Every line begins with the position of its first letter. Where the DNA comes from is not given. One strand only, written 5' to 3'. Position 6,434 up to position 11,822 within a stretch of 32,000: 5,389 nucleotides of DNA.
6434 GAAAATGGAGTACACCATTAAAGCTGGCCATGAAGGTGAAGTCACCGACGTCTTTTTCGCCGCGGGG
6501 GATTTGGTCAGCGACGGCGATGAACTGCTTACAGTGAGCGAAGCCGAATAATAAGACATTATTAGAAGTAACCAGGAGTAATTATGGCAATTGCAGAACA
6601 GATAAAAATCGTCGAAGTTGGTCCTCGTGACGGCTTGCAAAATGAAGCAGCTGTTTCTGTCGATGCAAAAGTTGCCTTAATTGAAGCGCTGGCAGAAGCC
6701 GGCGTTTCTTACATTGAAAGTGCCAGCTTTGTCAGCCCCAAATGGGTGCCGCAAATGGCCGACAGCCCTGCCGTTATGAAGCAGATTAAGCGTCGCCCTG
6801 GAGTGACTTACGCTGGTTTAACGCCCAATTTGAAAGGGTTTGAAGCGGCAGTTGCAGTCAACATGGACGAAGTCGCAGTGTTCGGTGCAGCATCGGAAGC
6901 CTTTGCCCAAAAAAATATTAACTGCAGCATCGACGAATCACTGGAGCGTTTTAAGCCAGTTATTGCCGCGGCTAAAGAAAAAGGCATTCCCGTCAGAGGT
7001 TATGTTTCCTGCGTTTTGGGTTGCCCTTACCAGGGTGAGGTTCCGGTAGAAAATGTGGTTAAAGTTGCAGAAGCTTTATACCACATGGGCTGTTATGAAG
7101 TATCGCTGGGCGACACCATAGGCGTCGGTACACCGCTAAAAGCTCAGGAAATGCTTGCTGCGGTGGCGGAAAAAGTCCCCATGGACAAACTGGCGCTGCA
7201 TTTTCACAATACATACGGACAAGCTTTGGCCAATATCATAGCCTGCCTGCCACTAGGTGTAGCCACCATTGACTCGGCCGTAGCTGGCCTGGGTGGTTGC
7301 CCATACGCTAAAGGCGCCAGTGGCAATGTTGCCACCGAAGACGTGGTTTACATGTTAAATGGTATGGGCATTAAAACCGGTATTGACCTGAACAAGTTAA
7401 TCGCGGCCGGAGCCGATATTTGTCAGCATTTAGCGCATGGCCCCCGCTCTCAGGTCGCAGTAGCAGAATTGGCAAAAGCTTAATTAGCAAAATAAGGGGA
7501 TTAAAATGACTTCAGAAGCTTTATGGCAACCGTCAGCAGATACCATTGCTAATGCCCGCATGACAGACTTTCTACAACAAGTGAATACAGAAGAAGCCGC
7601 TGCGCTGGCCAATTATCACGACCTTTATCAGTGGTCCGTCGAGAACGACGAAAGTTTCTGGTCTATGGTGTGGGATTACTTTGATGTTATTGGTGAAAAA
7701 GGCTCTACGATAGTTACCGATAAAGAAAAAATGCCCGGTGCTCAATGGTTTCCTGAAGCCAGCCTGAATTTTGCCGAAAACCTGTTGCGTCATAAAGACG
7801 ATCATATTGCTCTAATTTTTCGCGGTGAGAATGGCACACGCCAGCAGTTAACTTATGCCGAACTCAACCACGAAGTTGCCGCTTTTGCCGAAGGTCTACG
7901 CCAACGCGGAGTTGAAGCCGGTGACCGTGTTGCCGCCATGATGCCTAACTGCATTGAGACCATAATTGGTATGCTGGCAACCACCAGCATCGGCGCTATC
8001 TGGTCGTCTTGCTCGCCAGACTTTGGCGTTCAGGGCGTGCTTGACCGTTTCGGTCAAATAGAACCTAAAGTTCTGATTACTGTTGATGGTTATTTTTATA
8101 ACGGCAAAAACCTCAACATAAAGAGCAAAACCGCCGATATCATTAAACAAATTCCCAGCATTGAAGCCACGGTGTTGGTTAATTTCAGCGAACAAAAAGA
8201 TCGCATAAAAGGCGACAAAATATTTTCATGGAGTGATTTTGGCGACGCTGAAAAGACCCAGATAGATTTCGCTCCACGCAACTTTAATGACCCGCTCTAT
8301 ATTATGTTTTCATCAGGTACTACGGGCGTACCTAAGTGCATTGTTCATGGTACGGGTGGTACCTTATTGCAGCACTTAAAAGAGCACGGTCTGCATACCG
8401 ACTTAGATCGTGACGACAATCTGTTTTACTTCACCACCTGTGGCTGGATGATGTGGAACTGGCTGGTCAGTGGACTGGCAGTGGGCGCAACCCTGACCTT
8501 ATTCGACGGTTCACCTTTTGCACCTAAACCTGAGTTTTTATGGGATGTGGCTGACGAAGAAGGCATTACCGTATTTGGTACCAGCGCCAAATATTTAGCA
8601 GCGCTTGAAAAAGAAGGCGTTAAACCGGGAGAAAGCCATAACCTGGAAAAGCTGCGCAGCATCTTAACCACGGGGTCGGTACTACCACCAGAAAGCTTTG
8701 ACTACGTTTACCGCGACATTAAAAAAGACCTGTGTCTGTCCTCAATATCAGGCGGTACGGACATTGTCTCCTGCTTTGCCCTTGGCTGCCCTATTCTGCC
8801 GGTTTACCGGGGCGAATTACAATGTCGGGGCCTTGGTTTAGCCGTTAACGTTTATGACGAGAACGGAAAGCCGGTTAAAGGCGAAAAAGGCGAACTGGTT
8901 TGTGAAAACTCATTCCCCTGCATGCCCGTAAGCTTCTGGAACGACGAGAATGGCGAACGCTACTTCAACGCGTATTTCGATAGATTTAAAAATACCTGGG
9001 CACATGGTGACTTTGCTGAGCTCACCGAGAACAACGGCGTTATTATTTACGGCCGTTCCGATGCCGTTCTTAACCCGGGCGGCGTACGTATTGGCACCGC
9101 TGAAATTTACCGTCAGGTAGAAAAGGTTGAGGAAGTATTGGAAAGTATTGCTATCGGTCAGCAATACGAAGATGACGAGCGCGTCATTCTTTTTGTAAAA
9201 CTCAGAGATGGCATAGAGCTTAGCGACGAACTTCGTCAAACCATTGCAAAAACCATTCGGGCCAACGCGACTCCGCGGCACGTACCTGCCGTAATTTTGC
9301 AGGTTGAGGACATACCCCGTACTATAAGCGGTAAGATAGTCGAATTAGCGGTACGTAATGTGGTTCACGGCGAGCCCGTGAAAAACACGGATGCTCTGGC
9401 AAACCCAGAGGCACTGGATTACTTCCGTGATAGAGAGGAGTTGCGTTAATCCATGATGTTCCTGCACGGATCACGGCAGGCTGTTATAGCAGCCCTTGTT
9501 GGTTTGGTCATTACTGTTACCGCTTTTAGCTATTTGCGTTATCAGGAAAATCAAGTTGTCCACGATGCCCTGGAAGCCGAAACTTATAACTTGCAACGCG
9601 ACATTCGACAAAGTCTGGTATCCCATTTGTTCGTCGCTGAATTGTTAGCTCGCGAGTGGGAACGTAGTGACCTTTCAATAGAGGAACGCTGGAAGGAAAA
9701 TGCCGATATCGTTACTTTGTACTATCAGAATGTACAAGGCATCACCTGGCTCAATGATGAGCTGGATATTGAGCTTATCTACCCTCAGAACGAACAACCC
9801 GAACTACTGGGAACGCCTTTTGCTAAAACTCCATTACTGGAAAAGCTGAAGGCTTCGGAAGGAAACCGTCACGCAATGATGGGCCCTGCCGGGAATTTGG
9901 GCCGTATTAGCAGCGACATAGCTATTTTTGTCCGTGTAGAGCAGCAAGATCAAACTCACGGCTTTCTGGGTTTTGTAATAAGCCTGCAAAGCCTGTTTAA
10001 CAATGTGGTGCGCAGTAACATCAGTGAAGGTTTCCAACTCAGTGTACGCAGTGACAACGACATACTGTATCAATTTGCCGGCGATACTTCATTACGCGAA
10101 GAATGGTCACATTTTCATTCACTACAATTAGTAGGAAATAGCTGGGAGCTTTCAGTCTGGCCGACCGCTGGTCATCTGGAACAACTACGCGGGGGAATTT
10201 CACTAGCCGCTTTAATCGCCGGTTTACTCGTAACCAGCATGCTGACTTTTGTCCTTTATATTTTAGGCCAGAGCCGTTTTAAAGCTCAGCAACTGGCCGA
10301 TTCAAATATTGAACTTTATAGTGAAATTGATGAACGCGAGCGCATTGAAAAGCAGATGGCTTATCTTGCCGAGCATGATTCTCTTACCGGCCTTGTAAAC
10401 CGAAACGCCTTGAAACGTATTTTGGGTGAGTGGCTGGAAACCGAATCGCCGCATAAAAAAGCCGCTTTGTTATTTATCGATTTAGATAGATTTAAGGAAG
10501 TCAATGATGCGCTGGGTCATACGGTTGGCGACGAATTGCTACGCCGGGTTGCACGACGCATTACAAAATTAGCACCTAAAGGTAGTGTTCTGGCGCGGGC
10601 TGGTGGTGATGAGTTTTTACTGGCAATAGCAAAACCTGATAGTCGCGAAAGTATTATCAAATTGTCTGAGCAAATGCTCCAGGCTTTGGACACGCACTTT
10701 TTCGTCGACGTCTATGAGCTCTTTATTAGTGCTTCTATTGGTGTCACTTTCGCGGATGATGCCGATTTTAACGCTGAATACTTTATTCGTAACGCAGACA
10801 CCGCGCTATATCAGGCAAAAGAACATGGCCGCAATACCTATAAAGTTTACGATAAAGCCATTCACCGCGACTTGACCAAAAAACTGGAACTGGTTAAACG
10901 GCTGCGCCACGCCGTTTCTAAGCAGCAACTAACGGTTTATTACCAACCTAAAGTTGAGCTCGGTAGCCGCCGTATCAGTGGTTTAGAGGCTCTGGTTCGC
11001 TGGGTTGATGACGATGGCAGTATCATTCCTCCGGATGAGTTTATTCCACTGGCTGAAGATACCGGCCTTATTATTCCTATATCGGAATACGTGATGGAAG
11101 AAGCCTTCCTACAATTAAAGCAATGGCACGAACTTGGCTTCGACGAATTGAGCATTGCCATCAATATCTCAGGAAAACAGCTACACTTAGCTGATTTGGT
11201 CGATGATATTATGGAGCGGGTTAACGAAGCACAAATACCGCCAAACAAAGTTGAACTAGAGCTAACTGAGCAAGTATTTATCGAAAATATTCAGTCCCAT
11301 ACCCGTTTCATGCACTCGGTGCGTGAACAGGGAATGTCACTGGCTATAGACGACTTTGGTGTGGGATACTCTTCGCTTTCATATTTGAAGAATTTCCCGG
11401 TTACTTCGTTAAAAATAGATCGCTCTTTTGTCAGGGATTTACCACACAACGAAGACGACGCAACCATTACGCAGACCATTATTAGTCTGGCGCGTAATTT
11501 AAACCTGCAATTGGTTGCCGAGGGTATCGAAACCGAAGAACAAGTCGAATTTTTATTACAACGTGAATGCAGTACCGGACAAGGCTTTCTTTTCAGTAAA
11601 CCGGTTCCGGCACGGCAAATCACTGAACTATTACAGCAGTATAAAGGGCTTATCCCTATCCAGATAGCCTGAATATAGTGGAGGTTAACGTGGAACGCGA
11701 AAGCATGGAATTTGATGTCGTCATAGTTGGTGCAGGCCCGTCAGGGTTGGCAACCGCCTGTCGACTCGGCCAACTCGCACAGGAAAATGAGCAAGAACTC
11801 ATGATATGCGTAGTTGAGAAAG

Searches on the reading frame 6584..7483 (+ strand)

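Call 82: search_protein_families(library=pfam, proteins=[window:6584-7483:+], max_evalue=0.00001)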
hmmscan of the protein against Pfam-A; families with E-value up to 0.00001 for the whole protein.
window:6584-7483:+ (299 aa): 1 family
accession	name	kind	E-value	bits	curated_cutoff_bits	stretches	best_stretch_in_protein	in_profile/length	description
PF00682.25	HMGL-like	-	3.2e-59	200.9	29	1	6-277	1-258/260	HMGL-like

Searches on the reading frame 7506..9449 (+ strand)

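Call 82: search_protein_families(library=pfam, proteins=[window:7506-9449:+], max_evalue=0.00001)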
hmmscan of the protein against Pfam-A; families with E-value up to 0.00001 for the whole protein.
window:7506-9449:+ (647 aa): 2 families
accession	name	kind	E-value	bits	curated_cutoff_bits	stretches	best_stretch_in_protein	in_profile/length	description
PF00501.34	AMP-binding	-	9.2e-49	166.7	29.9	1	92-466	4-374/384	AMP-binding enzyme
PF16177.11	ACAS_N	-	4.7e-10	39.6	27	1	37-92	1-54/55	Acetyl-coenzyme A synthetase N-terminus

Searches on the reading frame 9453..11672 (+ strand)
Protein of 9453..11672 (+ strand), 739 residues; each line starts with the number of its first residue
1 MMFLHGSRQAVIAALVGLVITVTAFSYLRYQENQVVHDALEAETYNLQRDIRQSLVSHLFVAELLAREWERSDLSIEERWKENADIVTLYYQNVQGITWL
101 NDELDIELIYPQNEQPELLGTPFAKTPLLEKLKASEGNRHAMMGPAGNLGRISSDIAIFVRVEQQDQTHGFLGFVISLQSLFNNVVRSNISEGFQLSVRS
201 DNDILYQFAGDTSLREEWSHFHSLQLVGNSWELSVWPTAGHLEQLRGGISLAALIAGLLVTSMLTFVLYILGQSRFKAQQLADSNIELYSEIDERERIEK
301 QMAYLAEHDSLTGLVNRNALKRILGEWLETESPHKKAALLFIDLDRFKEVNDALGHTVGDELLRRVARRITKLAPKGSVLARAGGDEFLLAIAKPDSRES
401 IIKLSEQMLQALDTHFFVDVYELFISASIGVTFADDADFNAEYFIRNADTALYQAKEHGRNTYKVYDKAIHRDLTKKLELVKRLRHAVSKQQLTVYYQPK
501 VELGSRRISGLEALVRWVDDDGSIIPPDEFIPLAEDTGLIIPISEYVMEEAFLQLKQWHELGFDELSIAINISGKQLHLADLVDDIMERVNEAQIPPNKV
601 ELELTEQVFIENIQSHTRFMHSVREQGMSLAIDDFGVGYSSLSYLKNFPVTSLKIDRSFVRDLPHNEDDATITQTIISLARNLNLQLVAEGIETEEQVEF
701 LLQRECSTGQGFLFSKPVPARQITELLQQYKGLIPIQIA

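Call 82: search_protein_families(library=pfam, proteins=[window:9453-11672:+], max_evalue=0.00001)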
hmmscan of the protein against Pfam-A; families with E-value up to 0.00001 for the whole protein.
window:9453-11672:+ (739 aa): 2 families
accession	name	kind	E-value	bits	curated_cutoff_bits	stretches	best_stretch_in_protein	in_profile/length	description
PF00563.25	EAL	-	2.6e-74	250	31.3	1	482-717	2-236/236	EAL domain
PF00990.26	GGDEF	-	1.5e-41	142.3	23.8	1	306-461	1-160/161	Diguanylate cyclase, GGDEF domain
